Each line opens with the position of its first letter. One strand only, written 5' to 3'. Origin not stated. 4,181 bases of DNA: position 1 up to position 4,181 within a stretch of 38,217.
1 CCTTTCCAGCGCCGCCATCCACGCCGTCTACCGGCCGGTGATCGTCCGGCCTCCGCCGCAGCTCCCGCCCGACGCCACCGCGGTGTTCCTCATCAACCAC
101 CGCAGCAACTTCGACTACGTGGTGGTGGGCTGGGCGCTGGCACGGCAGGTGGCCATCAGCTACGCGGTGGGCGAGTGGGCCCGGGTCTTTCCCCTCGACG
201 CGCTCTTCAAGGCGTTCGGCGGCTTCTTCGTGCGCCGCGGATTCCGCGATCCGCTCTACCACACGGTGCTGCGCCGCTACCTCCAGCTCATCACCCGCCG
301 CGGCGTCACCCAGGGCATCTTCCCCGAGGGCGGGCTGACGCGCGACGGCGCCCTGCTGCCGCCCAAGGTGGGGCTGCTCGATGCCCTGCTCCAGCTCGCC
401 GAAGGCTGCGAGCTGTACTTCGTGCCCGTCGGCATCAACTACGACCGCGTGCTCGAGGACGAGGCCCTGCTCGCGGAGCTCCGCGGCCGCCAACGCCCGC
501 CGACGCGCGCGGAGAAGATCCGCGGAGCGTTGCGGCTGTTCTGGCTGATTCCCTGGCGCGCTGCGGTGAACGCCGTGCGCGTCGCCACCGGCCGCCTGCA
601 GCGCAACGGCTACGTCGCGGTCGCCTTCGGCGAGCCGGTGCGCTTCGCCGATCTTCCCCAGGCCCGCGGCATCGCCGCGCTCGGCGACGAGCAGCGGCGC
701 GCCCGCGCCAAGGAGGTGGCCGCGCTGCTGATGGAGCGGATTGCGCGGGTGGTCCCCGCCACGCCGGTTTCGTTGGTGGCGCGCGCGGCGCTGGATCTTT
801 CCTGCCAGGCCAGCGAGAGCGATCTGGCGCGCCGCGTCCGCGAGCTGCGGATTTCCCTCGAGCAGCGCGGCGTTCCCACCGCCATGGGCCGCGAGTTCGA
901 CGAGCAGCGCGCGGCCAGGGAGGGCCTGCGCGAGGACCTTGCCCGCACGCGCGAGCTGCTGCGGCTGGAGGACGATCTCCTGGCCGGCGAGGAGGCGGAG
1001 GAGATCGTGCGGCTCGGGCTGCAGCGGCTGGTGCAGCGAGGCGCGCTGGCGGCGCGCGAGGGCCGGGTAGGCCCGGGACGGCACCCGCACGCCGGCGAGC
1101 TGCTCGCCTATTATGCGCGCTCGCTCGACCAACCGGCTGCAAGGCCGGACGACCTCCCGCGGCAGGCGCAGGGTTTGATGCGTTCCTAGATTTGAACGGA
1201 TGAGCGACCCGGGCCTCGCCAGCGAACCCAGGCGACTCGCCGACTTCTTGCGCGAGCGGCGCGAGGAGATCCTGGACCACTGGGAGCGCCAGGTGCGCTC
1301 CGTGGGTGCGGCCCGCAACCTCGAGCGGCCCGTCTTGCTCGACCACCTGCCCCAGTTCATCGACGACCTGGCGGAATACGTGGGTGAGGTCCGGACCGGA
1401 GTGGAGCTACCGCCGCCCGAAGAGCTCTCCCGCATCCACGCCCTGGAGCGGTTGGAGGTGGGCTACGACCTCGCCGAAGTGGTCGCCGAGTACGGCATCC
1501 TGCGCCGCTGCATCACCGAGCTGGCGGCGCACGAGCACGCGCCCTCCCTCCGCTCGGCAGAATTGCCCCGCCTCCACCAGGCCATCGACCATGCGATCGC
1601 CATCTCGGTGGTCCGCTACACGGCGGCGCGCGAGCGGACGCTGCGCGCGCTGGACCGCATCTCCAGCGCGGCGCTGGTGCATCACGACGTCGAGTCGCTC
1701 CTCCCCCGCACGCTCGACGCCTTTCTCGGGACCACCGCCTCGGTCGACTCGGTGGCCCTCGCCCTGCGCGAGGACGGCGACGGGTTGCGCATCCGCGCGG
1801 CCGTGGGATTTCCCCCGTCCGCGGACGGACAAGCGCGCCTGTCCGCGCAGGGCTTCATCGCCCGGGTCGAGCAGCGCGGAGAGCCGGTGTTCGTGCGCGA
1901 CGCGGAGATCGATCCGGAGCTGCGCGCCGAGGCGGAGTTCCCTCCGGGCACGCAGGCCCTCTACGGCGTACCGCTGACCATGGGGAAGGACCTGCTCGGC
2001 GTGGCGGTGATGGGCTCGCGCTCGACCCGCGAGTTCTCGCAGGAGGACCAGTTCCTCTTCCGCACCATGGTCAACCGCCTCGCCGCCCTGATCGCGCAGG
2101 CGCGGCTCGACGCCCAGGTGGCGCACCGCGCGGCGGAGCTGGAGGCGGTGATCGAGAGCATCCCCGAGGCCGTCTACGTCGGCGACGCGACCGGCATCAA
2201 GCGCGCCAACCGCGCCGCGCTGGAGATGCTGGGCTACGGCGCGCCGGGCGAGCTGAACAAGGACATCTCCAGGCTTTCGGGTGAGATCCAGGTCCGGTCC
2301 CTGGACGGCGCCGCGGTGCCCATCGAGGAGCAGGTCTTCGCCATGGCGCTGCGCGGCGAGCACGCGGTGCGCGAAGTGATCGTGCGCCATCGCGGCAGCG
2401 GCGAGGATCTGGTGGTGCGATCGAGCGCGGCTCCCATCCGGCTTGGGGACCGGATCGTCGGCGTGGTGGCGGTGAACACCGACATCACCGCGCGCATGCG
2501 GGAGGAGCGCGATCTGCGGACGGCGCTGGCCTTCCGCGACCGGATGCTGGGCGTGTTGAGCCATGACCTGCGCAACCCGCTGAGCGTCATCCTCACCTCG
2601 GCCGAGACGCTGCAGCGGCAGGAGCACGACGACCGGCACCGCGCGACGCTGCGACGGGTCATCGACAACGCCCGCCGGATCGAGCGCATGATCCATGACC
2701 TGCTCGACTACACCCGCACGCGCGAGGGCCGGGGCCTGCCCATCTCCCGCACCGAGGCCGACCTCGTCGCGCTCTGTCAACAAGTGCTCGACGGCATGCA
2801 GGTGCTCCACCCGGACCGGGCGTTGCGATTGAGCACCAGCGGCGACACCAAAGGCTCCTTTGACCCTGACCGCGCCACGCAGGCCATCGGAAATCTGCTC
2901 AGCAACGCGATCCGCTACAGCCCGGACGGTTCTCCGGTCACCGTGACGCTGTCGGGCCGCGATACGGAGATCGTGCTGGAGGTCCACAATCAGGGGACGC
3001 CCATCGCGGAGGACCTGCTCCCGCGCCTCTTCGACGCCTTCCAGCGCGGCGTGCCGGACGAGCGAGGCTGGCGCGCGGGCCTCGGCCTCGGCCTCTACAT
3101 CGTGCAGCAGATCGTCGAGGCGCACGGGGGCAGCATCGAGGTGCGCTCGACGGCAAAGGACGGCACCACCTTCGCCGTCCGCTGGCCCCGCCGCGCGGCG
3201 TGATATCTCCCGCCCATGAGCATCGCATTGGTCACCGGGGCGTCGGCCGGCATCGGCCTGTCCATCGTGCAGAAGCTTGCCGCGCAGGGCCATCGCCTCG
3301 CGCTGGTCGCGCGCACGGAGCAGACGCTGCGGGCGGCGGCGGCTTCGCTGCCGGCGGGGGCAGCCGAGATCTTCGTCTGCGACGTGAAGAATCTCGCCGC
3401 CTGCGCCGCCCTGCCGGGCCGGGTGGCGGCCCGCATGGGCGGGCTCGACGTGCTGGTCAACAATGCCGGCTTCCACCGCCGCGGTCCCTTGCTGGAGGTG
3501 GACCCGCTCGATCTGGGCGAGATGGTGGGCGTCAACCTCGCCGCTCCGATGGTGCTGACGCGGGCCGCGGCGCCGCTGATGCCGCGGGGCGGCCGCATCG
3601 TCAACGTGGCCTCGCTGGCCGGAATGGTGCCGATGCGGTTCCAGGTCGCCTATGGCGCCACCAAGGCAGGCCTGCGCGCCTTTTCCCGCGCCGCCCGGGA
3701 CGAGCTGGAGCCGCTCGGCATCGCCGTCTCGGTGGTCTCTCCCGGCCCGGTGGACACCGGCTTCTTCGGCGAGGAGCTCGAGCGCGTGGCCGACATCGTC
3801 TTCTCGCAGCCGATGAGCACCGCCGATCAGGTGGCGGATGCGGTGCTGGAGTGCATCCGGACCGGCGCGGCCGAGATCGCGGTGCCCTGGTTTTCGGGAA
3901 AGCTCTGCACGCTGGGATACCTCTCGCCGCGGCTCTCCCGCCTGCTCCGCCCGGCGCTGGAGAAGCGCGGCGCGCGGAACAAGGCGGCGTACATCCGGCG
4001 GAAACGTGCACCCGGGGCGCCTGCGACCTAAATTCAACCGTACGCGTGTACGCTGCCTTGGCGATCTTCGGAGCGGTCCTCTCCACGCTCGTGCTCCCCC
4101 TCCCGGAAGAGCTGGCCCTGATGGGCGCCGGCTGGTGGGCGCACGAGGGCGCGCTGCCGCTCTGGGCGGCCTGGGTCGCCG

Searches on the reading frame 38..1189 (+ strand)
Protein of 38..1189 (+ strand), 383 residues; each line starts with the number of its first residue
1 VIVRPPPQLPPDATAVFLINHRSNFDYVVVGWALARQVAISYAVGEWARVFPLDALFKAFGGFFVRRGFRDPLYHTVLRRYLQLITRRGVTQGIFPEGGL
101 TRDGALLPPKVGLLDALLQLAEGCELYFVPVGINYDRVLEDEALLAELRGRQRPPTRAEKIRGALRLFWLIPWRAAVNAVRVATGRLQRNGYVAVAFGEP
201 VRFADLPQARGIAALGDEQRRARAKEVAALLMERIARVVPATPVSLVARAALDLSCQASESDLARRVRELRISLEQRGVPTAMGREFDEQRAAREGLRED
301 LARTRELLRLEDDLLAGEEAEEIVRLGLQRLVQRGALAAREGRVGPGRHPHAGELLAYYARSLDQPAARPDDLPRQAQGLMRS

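Call 13: search_protein_families(library=pfam, proteins=[window:38-1189:+])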
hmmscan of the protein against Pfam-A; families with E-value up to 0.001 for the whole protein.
window:38-1189:+ (383 aa): 2 families
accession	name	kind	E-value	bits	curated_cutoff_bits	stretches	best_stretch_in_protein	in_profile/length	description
PF01553.26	Acyltransferase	-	4.5e-16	59.3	23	1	8-133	9-131/132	Acyltransferase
PF19277.4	GPAT_C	-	1.6e-11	44.6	25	1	180-298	19-146/344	Glycerol-3-phosphate acyltransferase C-terminal region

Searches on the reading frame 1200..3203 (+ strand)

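Call 13: search_protein_families(library=pfam, proteins=[window:1200-3203:+])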
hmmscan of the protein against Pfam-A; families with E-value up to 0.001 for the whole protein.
window:1200-3203:+ (667 aa): 10 families
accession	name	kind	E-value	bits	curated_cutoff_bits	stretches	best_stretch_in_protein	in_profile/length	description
PF02518.31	HATPase_c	-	5.3e-27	94.9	26.4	1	555-664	2-109/111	Histidine kinase-, DNA gyrase B-, and HSP90-like ATPase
PF00512.31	HisKA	-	8e-16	58.3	26.9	1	446-510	2-66/66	His Kinase A (phospho-acceptor) domain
PF13185.12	GAF_2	-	8.9e-13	49.1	28.6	1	162-298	2-135/136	GAF domain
PF01590.32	GAF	-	1.4e-11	45.4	22.4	1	165-296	3-131/133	GAF domain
PF13188.13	PAS_8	-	3.3e-08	33.6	21.8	1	314-354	3-44/65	PAS domain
PF13492.12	GAF_3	-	5e-08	33.9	27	1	171-296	9-125/129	GAF domain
PF14361.12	RsbRD_N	-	1.5e-07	32.5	24.3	1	13-108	1-102/104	RsbT co-antagonist protein rsbRD N-terminal domain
PF13426.13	PAS_9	-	1.1e-06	29.3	27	1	323-431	2-103/103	PAS domain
PF13581.12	HATPase_c_2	-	3.1e-05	24.4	27.4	1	561-662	34-127/127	Histidine kinase-like ATPase domain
PF08448.16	PAS_4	-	8.4e-05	23.2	23.1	0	319-432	2-108/110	PAS fold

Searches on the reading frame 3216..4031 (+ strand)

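Call 13: search_protein_families(library=pfam, proteins=[window:3216-4031:+])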
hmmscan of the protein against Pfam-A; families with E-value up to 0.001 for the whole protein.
window:3216-4031:+ (271 aa): 4 families
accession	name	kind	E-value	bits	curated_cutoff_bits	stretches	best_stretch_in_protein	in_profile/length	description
PF00106.31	adh_short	-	1.1e-50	172.3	26.6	1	3-187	2-190/195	short chain dehydrogenase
PF13561.12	adh_short_C2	-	1e-39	137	27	1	8-183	1-180/236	Enoyl-(Acyl carrier protein) reductase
PF08659.16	KR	-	4.7e-12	46.6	22.6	1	4-164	3-167/180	KR domain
PF13460.12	NAD_binding_10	-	1.1e-05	25.8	27.2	1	8-215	1-182/184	NAD(P)H-binding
